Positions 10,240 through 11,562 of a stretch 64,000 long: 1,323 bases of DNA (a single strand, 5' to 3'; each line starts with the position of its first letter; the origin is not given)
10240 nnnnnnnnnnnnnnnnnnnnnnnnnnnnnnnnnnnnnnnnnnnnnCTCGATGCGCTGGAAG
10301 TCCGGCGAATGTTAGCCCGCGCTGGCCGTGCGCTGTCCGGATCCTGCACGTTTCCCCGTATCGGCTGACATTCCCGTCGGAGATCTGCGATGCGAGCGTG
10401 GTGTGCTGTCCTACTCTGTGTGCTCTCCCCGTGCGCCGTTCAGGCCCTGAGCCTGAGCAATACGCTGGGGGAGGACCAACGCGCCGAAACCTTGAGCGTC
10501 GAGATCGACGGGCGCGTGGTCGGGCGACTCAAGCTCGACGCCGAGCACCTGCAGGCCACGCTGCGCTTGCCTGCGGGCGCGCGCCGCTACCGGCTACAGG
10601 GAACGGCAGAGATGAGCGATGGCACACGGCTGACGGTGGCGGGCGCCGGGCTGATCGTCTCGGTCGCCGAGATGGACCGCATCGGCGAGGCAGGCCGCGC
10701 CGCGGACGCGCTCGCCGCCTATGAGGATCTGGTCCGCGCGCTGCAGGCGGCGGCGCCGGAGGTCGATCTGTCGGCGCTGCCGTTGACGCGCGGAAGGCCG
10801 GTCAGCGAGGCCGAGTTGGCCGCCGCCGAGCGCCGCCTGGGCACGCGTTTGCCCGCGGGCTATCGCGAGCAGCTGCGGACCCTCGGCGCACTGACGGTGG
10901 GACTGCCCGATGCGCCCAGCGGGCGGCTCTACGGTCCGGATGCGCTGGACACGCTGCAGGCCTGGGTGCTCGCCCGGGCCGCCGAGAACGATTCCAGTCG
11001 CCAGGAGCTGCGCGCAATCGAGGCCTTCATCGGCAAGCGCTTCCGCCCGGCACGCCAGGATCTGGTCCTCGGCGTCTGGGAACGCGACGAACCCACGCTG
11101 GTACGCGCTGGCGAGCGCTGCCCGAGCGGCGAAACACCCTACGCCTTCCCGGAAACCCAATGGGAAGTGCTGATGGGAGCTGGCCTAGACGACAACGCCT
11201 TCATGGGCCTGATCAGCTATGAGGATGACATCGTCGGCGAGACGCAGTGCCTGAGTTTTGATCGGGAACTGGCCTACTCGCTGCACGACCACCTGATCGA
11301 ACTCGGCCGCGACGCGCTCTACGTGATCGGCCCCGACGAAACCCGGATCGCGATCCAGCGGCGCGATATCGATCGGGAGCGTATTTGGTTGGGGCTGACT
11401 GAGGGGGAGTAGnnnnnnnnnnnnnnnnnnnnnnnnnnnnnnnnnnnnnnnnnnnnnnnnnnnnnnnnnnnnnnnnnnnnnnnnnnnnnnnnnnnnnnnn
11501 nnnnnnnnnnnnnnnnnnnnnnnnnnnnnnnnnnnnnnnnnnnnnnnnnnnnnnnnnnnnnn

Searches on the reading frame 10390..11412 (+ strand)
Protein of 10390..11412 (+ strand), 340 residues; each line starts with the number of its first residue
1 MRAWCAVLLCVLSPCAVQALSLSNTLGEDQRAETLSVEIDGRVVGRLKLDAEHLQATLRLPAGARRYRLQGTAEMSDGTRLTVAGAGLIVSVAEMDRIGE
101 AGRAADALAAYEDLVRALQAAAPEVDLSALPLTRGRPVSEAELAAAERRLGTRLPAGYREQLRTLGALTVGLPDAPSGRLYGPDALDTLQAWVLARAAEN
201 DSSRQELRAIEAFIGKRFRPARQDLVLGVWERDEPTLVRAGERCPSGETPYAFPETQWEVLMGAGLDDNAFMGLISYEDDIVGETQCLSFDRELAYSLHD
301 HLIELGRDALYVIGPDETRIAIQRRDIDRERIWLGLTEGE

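Call 22: search_protein_families(library=pfam, proteins=[window:10390-11412:+], max_evalue=0.001)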
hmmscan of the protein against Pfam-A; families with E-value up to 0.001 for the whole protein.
window:10390-11412:+ (340 aa): 1 family
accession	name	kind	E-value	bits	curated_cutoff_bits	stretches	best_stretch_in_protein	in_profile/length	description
PF09346.15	SMI1_KNR4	-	4.3e-05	24.5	25.4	1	137-182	1-49/125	SMI1 / KNR4 family (SUKH-1)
